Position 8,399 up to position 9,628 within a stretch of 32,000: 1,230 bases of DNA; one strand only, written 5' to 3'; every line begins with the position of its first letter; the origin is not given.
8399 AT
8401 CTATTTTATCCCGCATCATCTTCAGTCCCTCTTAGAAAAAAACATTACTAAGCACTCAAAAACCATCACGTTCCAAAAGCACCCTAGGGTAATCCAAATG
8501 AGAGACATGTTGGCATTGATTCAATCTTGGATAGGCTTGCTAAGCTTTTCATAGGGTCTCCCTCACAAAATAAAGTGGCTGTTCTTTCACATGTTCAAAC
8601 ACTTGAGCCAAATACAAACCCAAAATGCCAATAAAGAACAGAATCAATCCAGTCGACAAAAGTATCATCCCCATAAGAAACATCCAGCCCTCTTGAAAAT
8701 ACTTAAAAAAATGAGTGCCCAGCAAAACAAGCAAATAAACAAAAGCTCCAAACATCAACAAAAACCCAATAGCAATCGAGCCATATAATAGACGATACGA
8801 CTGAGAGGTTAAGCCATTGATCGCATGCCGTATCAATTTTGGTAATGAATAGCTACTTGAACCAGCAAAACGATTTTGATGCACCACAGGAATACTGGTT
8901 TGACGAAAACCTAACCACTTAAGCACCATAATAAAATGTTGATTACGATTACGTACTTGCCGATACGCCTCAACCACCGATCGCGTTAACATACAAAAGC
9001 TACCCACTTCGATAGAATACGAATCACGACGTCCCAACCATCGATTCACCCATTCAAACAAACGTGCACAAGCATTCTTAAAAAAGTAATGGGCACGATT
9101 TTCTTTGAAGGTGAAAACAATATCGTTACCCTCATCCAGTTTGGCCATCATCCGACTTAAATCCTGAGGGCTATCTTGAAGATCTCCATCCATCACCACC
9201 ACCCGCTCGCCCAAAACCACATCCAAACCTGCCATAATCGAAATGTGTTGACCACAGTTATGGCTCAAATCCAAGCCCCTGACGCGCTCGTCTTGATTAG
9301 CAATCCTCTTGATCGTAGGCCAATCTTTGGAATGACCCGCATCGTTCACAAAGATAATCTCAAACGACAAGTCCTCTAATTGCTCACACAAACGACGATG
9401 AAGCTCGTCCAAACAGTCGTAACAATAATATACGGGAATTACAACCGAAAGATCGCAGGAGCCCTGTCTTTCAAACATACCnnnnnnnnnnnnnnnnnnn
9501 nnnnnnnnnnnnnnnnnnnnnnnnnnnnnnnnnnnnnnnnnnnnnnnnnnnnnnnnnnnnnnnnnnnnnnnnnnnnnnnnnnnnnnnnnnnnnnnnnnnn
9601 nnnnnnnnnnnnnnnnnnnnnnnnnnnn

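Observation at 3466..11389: Arn-like lipid-carrier aminosugar decoration cluster with ATP-grasp, amidohydrolase and 2OG-oxygenase tailoring (candidate undescribed envelope-modification pathway)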

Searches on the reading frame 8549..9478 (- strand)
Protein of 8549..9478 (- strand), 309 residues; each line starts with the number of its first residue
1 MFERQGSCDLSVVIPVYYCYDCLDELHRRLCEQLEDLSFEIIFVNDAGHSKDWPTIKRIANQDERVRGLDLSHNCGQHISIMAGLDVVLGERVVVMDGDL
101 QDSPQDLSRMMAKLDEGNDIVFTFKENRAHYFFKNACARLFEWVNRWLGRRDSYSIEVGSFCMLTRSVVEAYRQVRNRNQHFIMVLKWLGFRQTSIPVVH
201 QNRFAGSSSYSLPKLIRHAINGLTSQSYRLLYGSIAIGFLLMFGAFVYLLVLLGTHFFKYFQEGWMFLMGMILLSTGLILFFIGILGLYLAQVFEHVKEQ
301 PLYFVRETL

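Call 5: search_protein_families(library=pfam, proteins=[window:8549-9478:-], max_evalue=0.01)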
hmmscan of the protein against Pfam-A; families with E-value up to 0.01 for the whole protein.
window:8549-9478:- (309 aa): 1 family
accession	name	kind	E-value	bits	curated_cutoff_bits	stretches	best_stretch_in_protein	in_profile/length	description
PF00535.33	Glycos_transf_2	-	5.3e-21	75.7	23.3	1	11-171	1-166/168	Glycosyl transferase family 2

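Call 6: search_protein_families(library=ncbifam, proteins=[window:8549-9478:-], max_evalue=0.01)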
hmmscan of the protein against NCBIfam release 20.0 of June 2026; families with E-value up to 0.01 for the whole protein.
window:8549-9478:- (309 aa): 9 families
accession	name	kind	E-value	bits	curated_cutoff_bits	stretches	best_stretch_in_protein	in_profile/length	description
NF047588.1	GlcsyltransPgfSStrep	equivalog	3.7e-47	161.1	500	1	10-308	3-305/308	glycosyltransferase PgfS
NF007986.1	PRK10714.1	equivalog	9.5e-39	133.2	529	1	10-307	8-310/316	undecaprenyl-phosphate 4-deoxy-4-formamido-L-arabinose transferase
TIGR03937.1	PgaC_IcaA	equivalog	4.1e-08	32.6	422.3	1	9-116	46-152/407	poly-beta-1,6-N-acetyl-D-glucosamine synthase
NF047683.1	TeichurnBiosyTuaG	equivalog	2.9e-07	30.4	400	1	9-126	7-122/252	teichuronic acid biosynthesis protein TuaG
NF007482.0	PRK10073.1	equivalog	1.1e-06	27.9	423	1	8-112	6-108/334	glycosyltransferase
NF041875.1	EPS_EpsD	equivalog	1.1e-05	25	370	1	10-121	1-111/325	exopolysaccharide biosynthesis glycosyltransferase EpsD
NF050050.1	ProtGlycPglI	equivalog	0.00059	19.3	500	1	9-122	3-116/306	GalNAc(5)-diNAcBac-PP-undecaprenol beta-1,3-glucosyltransferase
TIGR04182.1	glyco_TIGR04182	equivalog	0.0015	18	325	0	28-150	16-131/293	S-layer glycoprotein N-glycosyltransferase AglJ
TIGR03965.1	mycofact_glyco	equivalog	0.0078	15.1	280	0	9-116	75-181/467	mycofactocin biosynthesis glycosyltransferase MftF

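Call 53: search_protein_families(library=pfam, proteins=[L037:14854-15777:+, L016:11229-11912:+, L039:869-1933:+, L036:3527-4345:+, L037:12967-13932:+, L021:4479-4874:-, L013:1669-3852:-, L022:7464-8981:+, L035:7156-7884:+], max_evalue=0.01)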
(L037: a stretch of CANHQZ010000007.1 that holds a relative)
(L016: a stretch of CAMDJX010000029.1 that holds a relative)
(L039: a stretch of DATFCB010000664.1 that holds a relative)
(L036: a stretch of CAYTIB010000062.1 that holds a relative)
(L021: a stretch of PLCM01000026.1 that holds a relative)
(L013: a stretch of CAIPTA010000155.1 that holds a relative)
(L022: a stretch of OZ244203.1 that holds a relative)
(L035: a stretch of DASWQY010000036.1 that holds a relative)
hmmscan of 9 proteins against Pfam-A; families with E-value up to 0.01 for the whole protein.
L037:14854-15777:+ (308 aa): 1 family
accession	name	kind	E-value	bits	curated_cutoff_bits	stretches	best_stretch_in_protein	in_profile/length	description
PF04041.19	Glyco_hydro_130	-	1.6e-07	31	26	1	238-296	65-121/320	beta-1,4-mannooligosaccharide phosphorylase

L016:11229-11912:+ (228 aa): 4 families
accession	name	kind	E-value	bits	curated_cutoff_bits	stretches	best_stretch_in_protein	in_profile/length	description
PF13649.12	Methyltransf_25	-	3.9e-05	24.7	27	1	60-135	1-78/97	Methyltransferase domain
PF08242.18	Methyltransf_12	-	0.00069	20.7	30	1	61-132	1-77/98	Methyltransferase domain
PF08241.18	Methyltransf_11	-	0.0026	18.8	21.2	1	61-131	1-71/95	Methyltransferase domain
PF01728.25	FtsJ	-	0.0059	17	24.1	1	54-176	20-142/181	FtsJ-like methyltransferase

L039:869-1933:+ (355 aa): 3 families
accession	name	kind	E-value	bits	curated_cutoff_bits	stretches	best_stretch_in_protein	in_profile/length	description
PF00682.25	HMGL-like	-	1.1e-41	143.4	29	1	20-274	2-258/260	HMGL-like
PF07836.16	DmpG_comm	-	1.6e-06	28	27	1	296-347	12-63/63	DmpG-like communication domain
PF02679.21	ComA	-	0.00038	20.4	25.2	1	106-182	84-167/243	(2R)-phospho-3-sulfolactate synthase (ComA)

L036:3527-4345:+ (273 aa): 1 family
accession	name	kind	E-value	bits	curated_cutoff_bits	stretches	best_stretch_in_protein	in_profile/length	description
PF05721.19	PhyH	-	2.2e-22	80.8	22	1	20-209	2-212/213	Phytanoyl-CoA dioxygenase (PhyH)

L037:12967-13932:+ (322 aa): 0 families

L021:4479-4874:- (132 aa): 3 families
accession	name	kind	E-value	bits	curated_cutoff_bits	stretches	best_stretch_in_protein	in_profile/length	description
PF00892.27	EamA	-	5.3e-07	30.4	28.2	1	12-130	33-134/135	EamA-like transporter family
PF03151.22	TPT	-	0.00095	19.1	30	1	63-130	70-136/291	Triose-phosphate Transporter family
PF10639.15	TMEM234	-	0.0018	18.8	30.1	1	56-128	38-111/113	Putative transmembrane family 234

L013:1669-3852:- (728 aa): 0 families

L022:7464-8981:+ (506 aa): 0 families

L035:7156-7884:+ (243 aa): 3 families
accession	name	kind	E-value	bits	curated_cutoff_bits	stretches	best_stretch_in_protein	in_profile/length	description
PF04989.18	RMNT_CmcI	-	4.9e-89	297.9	23.2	1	37-239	2-204/206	Rhamnosyl O-methyltransferase/CmcI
PF13578.12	Methyltransf_24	-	1.2e-11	45.9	26.3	1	72-180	1-102/105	Methyltransferase domain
PF05711.17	TylF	-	0.0085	15.8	23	0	58-99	82-123/264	Macrocin-O-methyltransferase (TylF)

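Call 61: search_protein_families(library=pfam, proteins=[L012:12291-14135:+, L020:14680-16188:-, L021:12116-14572:-, L029:4874-7036:-, L033:4513-6183:-, L037:8282-9829:+, L032:17739-19712:+, L022:19202-20734:+, L032:14623-15777:-, L023:3600-5249:+], max_evalue=0.1)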
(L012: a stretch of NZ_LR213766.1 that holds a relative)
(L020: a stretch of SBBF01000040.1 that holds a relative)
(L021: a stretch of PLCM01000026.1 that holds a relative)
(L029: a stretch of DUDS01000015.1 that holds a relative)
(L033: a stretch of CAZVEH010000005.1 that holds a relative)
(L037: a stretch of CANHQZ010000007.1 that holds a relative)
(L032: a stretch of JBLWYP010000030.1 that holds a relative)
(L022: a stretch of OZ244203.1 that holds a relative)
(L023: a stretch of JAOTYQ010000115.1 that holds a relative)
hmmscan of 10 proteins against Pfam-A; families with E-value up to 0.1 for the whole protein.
L012:12291-14135:+ (615 aa): 0 families

L020:14680-16188:- (503 aa): 4 families
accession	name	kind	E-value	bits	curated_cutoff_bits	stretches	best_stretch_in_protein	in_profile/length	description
PF13231.12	PMT_2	-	0.0008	20.1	26.1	1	119-233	21-128/160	Dolichyl-phosphate-mannose-protein mannosyltransferase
PF13176.12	TPR_7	-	0.0048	17.3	27.9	1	472-499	1-28/36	Tetratricopeptide repeat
PF13424.12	TPR_12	-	0.014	16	30.1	1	471-500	46-75/77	Tetratricopeptide repeat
PF24885.1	TPR_NPHP3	-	0.025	14.4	100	1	463-501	134-172/239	Nephrocystin-3 TPR domain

L021:12116-14572:- (819 aa): 0 families

L029:4874-7036:- (721 aa): 0 families

L033:4513-6183:- (557 aa): 1 family
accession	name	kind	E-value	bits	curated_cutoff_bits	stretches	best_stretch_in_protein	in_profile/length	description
PF11346.13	DUF3149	-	0.052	13.6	23.2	0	379-396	8-24/40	Protein of unknown function (DUF3149)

L037:8282-9829:+ (516 aa): 0 families

L032:17739-19712:+ (658 aa): 0 families

L022:19202-20734:+ (511 aa): 0 families

L032:14623-15777:- (385 aa): 0 families

L023:3600-5249:+ (550 aa): 0 families

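Call 81: search_solved_structures(query=window:8549-9478:-, max_evalue=0.00001, show_alignments=1)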
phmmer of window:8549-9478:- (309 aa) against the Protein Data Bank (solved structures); distinct sequences matched with E-value up to 0.00001: 7.
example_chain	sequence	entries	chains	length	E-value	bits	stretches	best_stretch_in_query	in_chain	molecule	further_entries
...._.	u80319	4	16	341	1.1e-39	139.8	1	2-306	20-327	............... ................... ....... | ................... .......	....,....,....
9nye_A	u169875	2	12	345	1.1e-39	139.7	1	2-306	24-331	Glycosyltransferase sll0501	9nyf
5eke_A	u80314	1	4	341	1.4e-39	139.4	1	2-306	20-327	Uncharacterized glycosyltransferase sll0501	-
9hwj_A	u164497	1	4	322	7.4e-37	130.5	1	2-308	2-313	Undecaprenyl-phosphate 4-deoxy-4-formamido-L-arabinose transferase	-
9bhc_C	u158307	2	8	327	2e-36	129.1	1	7-308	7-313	Undecaprenyl-phosphate 4-deoxy-4-formamido-L-arabinose transferase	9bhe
8vxh_A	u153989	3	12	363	2.9e-36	128.6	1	7-308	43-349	Undecaprenyl-phosphate 4-deoxy-4-formamido-L-arabinose transferase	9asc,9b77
5mlz_A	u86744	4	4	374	1.1e-09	41.3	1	7-122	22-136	Dolichol monophosphate mannose synthase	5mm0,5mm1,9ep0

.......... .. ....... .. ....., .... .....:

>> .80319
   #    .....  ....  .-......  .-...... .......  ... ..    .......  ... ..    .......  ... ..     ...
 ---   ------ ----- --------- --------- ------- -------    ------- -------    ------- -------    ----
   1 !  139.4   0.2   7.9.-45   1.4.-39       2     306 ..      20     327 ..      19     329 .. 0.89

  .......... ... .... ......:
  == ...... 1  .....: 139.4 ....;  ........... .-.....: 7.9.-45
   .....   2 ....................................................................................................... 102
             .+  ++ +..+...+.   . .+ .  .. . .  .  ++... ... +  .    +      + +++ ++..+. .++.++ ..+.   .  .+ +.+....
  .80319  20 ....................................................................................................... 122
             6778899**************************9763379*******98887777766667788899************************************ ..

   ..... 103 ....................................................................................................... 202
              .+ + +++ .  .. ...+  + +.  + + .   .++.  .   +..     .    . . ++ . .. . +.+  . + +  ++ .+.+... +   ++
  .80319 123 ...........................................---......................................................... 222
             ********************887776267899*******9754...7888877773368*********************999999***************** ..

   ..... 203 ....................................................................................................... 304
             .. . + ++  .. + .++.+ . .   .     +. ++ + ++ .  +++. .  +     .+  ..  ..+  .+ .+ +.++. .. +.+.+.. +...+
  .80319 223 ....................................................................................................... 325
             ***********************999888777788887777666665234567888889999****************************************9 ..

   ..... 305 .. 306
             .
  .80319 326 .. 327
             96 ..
